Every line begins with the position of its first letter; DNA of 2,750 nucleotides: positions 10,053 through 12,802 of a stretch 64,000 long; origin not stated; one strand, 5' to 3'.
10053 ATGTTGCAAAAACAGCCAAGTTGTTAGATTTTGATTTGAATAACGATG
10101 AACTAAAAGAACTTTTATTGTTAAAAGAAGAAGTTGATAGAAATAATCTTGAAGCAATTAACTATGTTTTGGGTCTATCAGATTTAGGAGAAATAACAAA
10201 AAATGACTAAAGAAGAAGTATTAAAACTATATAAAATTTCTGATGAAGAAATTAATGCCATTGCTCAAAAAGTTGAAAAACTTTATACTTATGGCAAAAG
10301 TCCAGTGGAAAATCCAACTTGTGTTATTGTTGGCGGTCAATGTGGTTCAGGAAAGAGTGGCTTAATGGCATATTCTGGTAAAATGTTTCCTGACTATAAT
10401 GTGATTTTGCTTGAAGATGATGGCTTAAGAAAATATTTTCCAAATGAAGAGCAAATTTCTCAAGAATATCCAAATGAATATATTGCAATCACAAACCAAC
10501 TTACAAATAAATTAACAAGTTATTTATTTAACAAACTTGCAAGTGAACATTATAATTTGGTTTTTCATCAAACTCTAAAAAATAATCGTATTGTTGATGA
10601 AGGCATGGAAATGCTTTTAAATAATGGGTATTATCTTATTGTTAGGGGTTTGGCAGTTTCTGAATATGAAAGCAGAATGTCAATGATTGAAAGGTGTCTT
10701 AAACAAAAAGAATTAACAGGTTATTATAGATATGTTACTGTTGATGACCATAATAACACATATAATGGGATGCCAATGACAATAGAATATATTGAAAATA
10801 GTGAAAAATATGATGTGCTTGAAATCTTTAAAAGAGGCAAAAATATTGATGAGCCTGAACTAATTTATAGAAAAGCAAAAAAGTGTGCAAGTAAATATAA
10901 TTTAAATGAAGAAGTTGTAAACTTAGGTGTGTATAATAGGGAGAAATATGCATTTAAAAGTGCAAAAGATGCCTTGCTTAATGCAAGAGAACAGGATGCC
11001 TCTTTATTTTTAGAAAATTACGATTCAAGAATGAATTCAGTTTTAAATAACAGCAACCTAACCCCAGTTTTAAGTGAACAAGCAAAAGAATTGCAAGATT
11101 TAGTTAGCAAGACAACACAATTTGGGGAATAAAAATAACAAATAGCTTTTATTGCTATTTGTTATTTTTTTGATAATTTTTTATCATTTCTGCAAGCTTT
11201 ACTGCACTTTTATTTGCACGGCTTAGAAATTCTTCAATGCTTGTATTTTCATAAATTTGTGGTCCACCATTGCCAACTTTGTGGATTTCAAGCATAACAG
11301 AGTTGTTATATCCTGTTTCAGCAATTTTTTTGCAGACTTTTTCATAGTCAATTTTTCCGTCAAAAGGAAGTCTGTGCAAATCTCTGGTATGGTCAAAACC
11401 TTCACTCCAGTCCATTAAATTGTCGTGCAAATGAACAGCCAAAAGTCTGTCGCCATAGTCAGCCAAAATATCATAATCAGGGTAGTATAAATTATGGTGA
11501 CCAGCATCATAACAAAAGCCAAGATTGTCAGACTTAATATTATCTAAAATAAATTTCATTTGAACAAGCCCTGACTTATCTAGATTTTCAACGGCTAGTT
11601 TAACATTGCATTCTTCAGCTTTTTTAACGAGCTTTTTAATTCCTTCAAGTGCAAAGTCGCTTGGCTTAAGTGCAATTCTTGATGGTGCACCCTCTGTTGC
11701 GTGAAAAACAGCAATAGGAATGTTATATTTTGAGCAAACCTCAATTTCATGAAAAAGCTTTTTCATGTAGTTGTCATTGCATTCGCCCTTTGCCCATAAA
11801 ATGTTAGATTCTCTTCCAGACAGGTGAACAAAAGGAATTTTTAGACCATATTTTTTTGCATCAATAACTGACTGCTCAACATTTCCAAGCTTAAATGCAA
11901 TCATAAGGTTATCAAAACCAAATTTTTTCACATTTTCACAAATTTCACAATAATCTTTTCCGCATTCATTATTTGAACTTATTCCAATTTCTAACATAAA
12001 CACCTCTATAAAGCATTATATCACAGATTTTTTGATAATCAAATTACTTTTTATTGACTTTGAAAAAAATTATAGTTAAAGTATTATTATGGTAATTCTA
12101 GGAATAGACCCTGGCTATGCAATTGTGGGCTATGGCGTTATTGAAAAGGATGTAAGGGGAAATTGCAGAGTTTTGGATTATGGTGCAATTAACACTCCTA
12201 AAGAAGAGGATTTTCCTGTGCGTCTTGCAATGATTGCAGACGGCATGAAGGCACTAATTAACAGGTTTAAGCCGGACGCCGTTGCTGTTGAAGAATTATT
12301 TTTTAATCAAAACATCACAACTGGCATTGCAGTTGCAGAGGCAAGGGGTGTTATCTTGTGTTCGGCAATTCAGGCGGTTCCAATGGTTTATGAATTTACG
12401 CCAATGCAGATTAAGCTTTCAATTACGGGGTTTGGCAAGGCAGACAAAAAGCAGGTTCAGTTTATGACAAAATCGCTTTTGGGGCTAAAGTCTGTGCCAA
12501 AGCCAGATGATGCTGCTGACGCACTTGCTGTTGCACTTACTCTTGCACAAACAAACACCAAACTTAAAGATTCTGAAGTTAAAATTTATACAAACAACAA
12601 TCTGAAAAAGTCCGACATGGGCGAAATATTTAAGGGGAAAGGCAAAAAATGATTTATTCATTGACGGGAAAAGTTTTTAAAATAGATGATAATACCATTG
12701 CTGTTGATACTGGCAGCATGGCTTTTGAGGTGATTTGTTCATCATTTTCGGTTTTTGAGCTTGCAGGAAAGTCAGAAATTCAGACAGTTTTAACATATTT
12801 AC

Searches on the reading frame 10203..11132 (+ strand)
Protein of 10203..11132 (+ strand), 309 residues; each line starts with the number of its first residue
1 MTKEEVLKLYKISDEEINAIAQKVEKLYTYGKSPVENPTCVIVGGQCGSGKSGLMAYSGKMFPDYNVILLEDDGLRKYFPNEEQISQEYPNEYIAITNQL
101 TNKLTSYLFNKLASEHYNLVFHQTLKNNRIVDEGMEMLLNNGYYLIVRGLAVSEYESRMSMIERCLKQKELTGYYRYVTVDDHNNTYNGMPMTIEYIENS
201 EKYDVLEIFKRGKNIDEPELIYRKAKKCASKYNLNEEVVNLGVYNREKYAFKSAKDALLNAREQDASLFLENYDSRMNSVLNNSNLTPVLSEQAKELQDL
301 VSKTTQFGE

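Call 32: search_protein_families(library=pfam, proteins=[window:10203-11132:+])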
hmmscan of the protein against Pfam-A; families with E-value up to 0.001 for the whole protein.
window:10203-11132:+ (309 aa): 1 family
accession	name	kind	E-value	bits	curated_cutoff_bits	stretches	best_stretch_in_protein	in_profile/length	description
PF06414.18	Zeta_toxin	-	1.6e-27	96.7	22.3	1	34-213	13-189/199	Zeta toxin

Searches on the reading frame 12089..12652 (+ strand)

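Call 32: search_protein_families(library=pfam, proteins=[window:12089-12652:+])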
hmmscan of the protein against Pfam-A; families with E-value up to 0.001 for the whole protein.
window:12089-12652:+ (187 aa): 1 family
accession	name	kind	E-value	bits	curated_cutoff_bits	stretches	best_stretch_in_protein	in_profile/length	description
PF02075.23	RuvC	-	6.8e-47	159.5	22.2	1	3-151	1-147/148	Crossover junction endodeoxyribonuclease RuvC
